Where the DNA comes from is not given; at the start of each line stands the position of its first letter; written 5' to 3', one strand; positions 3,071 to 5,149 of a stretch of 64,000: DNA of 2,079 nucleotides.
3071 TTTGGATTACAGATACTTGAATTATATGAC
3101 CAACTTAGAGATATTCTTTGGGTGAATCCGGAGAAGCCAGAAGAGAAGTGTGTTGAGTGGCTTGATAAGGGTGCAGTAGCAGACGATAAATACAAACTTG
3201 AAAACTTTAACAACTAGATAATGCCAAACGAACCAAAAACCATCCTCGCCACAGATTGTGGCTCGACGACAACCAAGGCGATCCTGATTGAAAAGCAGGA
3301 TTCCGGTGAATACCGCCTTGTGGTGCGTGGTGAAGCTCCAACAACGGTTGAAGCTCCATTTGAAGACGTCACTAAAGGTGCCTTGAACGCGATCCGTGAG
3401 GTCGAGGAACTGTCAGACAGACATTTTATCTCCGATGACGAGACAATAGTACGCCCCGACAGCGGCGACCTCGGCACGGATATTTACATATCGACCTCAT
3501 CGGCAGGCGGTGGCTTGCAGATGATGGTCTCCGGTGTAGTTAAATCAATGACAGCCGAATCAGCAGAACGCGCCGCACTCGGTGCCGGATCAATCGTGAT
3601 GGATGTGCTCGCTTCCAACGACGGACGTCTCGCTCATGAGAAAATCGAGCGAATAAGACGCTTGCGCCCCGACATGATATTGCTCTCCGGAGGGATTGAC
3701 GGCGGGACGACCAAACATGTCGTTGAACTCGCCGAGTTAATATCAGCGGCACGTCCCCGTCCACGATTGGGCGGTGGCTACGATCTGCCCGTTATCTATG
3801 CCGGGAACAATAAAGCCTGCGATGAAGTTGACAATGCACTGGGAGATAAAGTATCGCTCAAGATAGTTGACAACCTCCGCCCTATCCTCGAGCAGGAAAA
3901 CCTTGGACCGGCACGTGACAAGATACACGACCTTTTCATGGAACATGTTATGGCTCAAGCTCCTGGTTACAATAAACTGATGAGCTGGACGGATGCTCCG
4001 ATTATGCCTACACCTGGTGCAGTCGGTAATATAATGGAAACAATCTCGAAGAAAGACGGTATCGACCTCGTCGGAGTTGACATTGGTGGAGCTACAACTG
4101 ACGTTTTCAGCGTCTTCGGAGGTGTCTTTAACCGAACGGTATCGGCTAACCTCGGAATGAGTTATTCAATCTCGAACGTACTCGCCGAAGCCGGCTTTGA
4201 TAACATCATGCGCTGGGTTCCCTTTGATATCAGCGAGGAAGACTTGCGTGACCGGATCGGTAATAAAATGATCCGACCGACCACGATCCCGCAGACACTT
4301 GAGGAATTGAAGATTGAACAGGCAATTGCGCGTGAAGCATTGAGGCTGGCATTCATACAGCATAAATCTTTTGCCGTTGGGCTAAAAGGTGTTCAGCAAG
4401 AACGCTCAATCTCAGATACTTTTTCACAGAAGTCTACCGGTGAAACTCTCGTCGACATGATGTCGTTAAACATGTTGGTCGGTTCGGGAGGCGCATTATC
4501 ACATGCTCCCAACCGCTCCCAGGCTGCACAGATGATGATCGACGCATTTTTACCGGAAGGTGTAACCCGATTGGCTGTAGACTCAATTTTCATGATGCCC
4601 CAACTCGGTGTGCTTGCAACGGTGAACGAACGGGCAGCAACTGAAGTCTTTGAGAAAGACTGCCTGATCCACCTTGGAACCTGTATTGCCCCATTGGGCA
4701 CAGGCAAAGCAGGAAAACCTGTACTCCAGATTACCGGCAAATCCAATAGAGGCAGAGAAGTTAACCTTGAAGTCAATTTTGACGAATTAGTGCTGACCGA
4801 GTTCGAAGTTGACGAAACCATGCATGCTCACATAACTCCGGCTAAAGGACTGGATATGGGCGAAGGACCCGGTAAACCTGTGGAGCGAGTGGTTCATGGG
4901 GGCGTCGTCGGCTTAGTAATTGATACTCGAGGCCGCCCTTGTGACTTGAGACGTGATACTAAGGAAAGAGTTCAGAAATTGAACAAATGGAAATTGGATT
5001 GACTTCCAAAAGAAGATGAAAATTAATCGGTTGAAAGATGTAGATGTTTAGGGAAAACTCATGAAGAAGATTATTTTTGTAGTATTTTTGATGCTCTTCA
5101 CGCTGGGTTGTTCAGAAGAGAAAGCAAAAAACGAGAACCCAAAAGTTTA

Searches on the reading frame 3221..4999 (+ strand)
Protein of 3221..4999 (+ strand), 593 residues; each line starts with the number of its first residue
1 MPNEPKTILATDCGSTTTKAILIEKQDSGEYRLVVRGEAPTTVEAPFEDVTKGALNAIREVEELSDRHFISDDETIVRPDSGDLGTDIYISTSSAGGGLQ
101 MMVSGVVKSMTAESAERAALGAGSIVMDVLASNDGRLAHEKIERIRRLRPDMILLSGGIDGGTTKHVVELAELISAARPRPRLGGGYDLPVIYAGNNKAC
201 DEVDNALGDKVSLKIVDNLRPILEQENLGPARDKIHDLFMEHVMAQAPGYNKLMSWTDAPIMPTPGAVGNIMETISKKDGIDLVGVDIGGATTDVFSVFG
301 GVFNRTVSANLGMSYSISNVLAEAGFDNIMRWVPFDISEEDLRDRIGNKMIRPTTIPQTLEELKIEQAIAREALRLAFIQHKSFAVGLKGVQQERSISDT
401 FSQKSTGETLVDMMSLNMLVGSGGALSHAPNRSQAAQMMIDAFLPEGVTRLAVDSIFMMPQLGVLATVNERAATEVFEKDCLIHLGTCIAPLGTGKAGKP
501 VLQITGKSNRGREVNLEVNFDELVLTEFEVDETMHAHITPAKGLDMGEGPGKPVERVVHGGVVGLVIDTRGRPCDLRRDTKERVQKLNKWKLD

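Call 41: find_related_loci(query=window:3221-4999:+, collection=genome_contigs, flank=6000)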
Query window:3221-4999:+ (593 aa) in genome_contigs; peptide patterns used: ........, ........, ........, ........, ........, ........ (x = any residue, [..] = any of these).
599 stretches matched a pattern (row limit reached: there are more); 554 encode a relative of the query (tblastn E <= 1e-3); the best 80 are kept; 80 distinct loci.
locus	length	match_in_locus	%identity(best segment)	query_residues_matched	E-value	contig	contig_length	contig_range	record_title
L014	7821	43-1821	85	1-592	0e+0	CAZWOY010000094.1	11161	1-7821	MAG TPA_asm: uncultured bacterium isolate SRP141376_co4_90 genome assembly, contig: NODE_9697_length_11161_cov_5.053049,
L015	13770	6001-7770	84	4-593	0e+0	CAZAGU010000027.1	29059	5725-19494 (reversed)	MAG TPA_asm: uncultured bacterium isolate SRP191223_co2_100 genome assembly, contig: NODE_601_length_29059_cov_6.455696,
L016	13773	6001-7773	81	3-593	0e+0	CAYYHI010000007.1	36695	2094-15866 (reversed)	MAG TPA_asm: uncultured bacterium isolate binchicken_co100_320 genome assembly, contig: NODE_1646_length_36695_cov_5.374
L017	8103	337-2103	81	5-593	0e+0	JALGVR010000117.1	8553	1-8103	MAG: bacterium isolate Meg19_1012_Bin_198 Meg19_1012_Bin_198_scaffold_31476, whole genome shotgun sequence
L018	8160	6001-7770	82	4-593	0e+0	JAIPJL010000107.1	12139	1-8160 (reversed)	MAG: bacterium isolate Tobar14m-G34 Tobar14m-C3306, whole genome shotgun sequence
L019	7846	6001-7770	81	3-592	0e+0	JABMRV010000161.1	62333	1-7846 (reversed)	MAG: bacterium isolate bin.11 k141_4640507, whole genome shotgun sequence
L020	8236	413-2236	80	3-592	0e+0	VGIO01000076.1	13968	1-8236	MAG: Calditrichaeota bacterium isolate K_DeepCast_250m_m2_227 K_DeepCast_250m_m2_227_Ga0194125_10008988, whole genome sh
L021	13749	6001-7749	74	6-590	0e+0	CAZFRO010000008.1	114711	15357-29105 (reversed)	MAG TPA_asm: uncultured bacterium isolate SRP077602_co1_312 genome assembly, contig: NODE_272_length_114711_cov_52.06737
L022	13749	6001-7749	75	6-590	0e+0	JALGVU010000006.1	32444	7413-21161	MAG: bacterium isolate Meg19_46_Bin_182 Meg19_46_Bin_182_scaffold_839, whole genome shotgun sequence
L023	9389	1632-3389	73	3-590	0e+0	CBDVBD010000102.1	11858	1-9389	MAG TPA_asm: uncultured bacterium isolate SRR22302350_binner123_Refined_58 genome assembly, contig: ERZ25073595.2032, wh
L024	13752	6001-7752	73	6-590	0e+0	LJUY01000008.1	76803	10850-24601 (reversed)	MAG: candidate division Zixibacteria bacterium SM23_81 WORSMTZ_200, whole genome shotgun sequence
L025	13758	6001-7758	71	3-590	0e+0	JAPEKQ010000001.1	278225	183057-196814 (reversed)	MAG: bacterium isolate MAG173-P120 NODE_1_length_278225_cov_115.494223, whole genome shotgun sequence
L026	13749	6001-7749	72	6-590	0e+0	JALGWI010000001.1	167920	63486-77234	MAG: bacterium isolate Meg22_46_Bin_130 Meg22_46_Bin_130_scaffold_15, whole genome shotgun sequence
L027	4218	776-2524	72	6-590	0e+0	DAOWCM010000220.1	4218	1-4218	MAG TPA_asm: Candidatus Eisenbacteria bacterium isolate CSMAG_1887 CSMAG_1887_k141_3996170_length_4218_cov_14.0000, whol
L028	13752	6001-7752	72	6-590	0e+0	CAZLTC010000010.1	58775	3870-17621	MAG TPA_asm: uncultured bacterium isolate SRP185410_co2_414 genome assembly, contig: NODE_442_length_58775_cov_8.038386,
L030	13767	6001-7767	84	5-593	0e+0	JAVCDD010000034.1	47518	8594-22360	MAG: Candidatus Hatepunaea meridiana isolate MAG_3300035698_979 Ga0374944_591415, whole genome shotgun sequence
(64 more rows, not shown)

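Call 64: search_protein_families(library=pfam, proteins=[L030:2723-4090:+], max_evalue=1)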
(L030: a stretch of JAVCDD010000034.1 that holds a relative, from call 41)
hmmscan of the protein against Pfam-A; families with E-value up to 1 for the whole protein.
L030:2723-4090:+ (456 aa): 8 families
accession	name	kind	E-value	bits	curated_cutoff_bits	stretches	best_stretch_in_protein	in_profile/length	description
PF13175.12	AAA_15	-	4.5e-25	89.5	32.1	2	14-137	3-92/374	AAA ATPase domain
PF13304.12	AAA_21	-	3.9e-23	83.4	27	1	36-382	1-303/304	AAA domain, putative AbiEii toxin, Type IV TA system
PF13476.12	AAA_23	-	8.4e-07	30.2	27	1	16-108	1-85/201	AAA domain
PF02463.25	SMC_N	-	3.7e-05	23.7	40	1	14-54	2-44/220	RecF/RecN/SMC N terminal domain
PF12476.13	DUF3696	-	0.00026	21.6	22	1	394-432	1-41/52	Protein of unknown function (DUF3696)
PF11398.14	DUF2813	-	0.053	13.3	21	1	13-57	2-45/372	Protein of unknown function (DUF2813)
PF13555.12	AAA_29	-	0.099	12.9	27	1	14-51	1-39/61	P-loop containing region of AAA domain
PF01583.26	APS_kinase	-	0.16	12.4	21.1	1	38-95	6-57/152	Adenylylsulphate kinase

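Call 65: search_protein_families(library=padloc, proteins=[L030:2723-4090:+], max_evalue=0.001)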
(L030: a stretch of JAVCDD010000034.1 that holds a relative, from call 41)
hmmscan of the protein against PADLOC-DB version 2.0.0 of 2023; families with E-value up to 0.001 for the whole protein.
L030:2723-4090:+ (456 aa): 90 families (the best 25 are shown)
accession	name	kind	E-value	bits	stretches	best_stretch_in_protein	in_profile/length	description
PDLC03878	NsnB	-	4.3e-59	199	1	14-444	2-343/345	-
PDLC04707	PDC-M55A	-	1.3e-37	127.8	1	13-451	2-417/421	-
PDLC04148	HEC-03B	-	9.3e-34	115.2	2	215-450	213-451/458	-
PDLC02979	AriA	-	1.1e-29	102.4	1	14-380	3-371/373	-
PDLC02980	AriA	-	2.2e-23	81.7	2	255-382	157-303/304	-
PDLC04177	HEC-01A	-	6.6e-16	56.3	2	286-388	245-346/393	-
PDLC04178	HEC-01A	-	2.7e-15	54.3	2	10-65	5-59/399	-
PDLC04175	HEC-01A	-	1.2e-14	52.1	2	13-60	5-51/363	-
PDLC04176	HEC-01A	-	1.4e-14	52.2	2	14-105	3-89/371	-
PDLC04033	PD-T4-4_A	-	3.1e-13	47.7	1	320-382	307-370/460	-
PDLC00091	GajA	-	7.8e-13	46.1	2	14-54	3-44/627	AAA ATPase domain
PDLC04391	PDC-M07A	-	8.5e-13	46.1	2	14-60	2-47/412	-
PDLC00075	GajA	-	8.5e-13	45.7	1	307-379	238-307/536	AAA ATPase domain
PDLC00067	GajA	-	2.4e-12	44.2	1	12-56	3-46/604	AAA ATPase domain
PDLC00096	GajA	-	9.5e-12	42.4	2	332-380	280-335/630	AAA ATPase domain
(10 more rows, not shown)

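Call 69: search_protein_families(library=pfam, proteins=[L015:2718-5972:+, L018:4818-5978:+, L019:1935-2315:+, L019:2272-2658:+, L030:4637-4963:+, L030:4996-5982:+, window:3221-4999:+], max_evalue=0.001)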
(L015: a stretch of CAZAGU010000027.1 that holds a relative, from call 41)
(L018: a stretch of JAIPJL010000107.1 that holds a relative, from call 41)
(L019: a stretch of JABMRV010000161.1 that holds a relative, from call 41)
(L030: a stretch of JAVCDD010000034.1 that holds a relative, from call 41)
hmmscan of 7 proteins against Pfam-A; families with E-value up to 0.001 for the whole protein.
L015:2718-5972:+ (1085 aa): 5 families
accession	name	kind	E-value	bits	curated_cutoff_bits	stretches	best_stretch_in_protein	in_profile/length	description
PF07669.17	Eco57I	-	1.6e-22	80.8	25.3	1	475-655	2-171/171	Eco57I restriction-modification methylase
PF02384.22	N6_Mtase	-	3.1e-20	73.2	20.4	2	392-494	2-98/311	N-6 DNA Methylase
PF12950.13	TaqI_C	-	3.6e-10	40.6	26.5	1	762-856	2-97/118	TaqI-like C-terminal specificity domain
PF20473.4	MmeI_Mtase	-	3.2e-09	36.8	27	1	436-620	22-197/259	MmeI, DNA-methyltransferase domain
PF01170.24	UPF0020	-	2.2e-05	24.7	22.3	0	425-496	20-99/197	RMKL-like, methyltransferase domain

L018:4818-5978:+ (387 aa): 3 families
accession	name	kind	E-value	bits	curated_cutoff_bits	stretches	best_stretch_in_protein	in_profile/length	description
PF13784.11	Fic_N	-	6e-24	84.3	26.7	1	43-120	5-81/82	Fic/DOC family N-terminal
PF02661.23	Fic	-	2.5e-19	70.3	24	1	128-233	1-93/93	Fic/DOC family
PF13412.12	HTH_24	-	0.0002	21.3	21.9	1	334-358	23-47/48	Winged helix-turn-helix DNA-binding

L019:1935-2315:+ (127 aa): 2 families
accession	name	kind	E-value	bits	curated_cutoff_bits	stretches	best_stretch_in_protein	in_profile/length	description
PF18765.7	Polbeta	-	4.4e-10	40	26.9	1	19-116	3-91/93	Polymerase beta, Nucleotidyltransferase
PF01909.29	NTP_transf_2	-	1.1e-09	39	21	1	17-95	2-80/93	Nucleotidyltransferase domain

L019:2272-2658:+ (129 aa): 1 family
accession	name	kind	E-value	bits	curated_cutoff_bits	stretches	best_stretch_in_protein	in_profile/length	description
PF05168.19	HEPN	-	2.6e-20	73.2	22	1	13-128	3-115/117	HEPN domain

L030:4637-4963:+ (109 aa): 2 families
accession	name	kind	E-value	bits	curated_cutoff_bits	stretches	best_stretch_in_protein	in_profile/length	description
PF18765.7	Polbeta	-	2.6e-11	44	26.9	1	13-108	3-89/93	Polymerase beta, Nucleotidyltransferase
PF01909.29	NTP_transf_2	-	1.5e-09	38.6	21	1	13-84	4-76/93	Nucleotidyltransferase domain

L030:4996-5982:+ (329 aa): 0 families

window:3221-4999:+ (593 aa): 2 families
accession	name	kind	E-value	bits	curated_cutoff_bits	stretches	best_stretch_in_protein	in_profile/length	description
PF13941.12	MutL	-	6.9e-129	431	27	1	8-481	1-450/450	MutL protein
PF01968.24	Hydantoinase_A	-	0.00014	21.6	22.9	0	271-310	69-108/291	Hydantoinase/oxoprolinase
